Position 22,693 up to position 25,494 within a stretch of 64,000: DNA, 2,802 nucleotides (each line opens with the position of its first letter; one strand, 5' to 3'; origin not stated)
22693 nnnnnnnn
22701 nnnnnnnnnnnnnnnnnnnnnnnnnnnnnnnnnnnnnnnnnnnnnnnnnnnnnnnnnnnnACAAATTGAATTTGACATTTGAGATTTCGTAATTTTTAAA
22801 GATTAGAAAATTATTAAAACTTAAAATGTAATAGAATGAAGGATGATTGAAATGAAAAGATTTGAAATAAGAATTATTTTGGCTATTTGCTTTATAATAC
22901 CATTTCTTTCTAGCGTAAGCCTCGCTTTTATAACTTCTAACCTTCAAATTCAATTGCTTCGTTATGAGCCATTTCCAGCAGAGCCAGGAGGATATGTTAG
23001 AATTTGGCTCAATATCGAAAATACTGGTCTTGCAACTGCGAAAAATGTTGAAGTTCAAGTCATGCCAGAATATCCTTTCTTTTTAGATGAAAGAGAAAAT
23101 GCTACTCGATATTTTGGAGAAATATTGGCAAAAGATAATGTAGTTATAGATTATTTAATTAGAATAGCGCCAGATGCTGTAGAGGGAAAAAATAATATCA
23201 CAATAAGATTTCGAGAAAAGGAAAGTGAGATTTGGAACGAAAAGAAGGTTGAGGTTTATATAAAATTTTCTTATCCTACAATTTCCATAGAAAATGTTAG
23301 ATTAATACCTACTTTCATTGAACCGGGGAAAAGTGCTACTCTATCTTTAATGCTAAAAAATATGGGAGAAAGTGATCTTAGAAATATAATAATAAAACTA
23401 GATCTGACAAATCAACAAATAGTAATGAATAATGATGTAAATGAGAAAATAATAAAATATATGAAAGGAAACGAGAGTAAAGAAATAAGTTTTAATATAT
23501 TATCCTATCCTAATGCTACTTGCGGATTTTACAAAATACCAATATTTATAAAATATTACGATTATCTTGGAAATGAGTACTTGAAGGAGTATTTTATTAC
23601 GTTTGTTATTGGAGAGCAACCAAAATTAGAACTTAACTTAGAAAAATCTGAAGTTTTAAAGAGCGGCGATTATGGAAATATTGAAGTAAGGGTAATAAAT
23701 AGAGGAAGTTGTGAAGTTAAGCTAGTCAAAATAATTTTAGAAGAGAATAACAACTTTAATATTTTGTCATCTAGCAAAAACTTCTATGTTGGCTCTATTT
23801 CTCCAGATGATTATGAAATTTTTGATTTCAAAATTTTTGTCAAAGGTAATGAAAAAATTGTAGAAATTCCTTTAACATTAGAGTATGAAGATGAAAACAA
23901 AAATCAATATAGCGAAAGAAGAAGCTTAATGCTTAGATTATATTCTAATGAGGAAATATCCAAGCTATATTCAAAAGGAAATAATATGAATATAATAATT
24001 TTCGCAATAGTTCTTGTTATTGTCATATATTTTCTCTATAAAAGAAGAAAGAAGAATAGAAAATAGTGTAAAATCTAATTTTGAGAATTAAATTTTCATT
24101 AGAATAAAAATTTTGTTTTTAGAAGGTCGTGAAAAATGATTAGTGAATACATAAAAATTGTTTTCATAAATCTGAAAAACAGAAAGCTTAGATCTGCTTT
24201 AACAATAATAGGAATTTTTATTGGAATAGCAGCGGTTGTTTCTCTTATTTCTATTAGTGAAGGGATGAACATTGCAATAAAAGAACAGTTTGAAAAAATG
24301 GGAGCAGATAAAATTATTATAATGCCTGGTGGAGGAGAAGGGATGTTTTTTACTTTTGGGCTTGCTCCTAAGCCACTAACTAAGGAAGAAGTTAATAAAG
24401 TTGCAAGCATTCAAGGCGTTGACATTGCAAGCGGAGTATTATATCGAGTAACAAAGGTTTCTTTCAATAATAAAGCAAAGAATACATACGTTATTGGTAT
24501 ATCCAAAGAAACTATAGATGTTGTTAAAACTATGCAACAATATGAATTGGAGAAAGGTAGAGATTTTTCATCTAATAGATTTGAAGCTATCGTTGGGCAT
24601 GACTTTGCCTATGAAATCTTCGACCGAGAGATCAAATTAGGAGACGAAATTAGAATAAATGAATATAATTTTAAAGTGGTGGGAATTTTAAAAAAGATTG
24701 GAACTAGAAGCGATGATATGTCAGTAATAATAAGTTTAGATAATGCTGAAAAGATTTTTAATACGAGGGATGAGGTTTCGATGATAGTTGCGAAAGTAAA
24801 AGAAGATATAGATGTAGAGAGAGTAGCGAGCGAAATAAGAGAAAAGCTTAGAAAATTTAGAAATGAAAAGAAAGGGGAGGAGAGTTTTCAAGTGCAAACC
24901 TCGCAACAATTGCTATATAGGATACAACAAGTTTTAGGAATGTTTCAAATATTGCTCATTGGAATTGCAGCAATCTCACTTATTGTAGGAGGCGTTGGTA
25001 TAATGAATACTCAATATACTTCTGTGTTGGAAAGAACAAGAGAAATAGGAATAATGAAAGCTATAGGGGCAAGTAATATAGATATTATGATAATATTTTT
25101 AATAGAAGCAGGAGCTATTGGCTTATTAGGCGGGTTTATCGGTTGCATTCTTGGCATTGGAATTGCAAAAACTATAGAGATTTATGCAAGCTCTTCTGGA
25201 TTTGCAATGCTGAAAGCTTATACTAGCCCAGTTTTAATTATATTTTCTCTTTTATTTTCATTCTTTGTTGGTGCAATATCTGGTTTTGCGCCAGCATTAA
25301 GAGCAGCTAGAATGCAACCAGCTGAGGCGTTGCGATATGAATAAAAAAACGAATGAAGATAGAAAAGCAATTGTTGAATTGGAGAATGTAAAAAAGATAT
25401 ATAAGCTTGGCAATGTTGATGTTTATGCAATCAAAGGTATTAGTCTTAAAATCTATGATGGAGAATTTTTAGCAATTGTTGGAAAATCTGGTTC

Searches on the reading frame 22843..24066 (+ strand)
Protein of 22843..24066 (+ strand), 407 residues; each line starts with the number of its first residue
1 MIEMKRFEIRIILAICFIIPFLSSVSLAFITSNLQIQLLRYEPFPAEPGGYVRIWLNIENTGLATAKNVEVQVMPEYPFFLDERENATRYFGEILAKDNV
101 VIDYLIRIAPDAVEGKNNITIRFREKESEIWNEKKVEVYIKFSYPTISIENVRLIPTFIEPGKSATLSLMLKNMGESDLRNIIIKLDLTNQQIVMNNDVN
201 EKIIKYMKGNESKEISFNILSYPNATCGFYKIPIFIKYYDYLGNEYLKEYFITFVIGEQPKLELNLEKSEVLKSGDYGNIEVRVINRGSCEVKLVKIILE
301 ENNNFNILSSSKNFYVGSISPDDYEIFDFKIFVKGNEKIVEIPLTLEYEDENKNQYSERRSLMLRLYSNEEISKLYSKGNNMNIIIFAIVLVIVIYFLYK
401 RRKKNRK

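Call 108: search_protein_families(library=pfam, proteins=[window:22843-24066:+], max_evalue=0.0001)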
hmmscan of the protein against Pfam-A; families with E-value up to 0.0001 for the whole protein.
window:22843-24066:+ (407 aa): 1 family
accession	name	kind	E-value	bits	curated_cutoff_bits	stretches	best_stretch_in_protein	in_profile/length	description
PF07705.17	CARDB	-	6.9e-07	29.8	22.7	0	154-219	10-69/101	CARDB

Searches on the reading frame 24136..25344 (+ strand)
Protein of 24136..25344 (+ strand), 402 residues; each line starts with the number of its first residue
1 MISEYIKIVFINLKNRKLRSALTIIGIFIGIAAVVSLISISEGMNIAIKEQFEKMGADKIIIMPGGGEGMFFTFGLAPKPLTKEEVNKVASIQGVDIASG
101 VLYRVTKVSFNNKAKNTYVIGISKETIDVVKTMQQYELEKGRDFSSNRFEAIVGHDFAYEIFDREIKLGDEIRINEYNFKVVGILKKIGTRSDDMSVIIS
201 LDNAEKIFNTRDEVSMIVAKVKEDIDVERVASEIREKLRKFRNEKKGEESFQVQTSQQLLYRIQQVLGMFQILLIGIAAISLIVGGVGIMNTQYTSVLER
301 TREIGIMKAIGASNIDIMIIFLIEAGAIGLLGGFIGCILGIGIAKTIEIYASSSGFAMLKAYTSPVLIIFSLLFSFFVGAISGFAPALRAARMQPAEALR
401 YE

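Call 108: search_protein_families(library=pfam, proteins=[window:24136-25344:+], max_evalue=0.0001)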
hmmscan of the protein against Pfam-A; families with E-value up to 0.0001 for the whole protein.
window:24136-25344:+ (402 aa): 2 families
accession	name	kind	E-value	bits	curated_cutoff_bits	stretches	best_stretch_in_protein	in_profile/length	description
PF12704.14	MacB_PCD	-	1.6e-32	113.9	27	1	20-236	1-206/207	MacB-like periplasmic core domain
PF02687.27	FtsX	-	1.3e-22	80.6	25.5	1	277-395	3-120/120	FtsX-like permease C-terminal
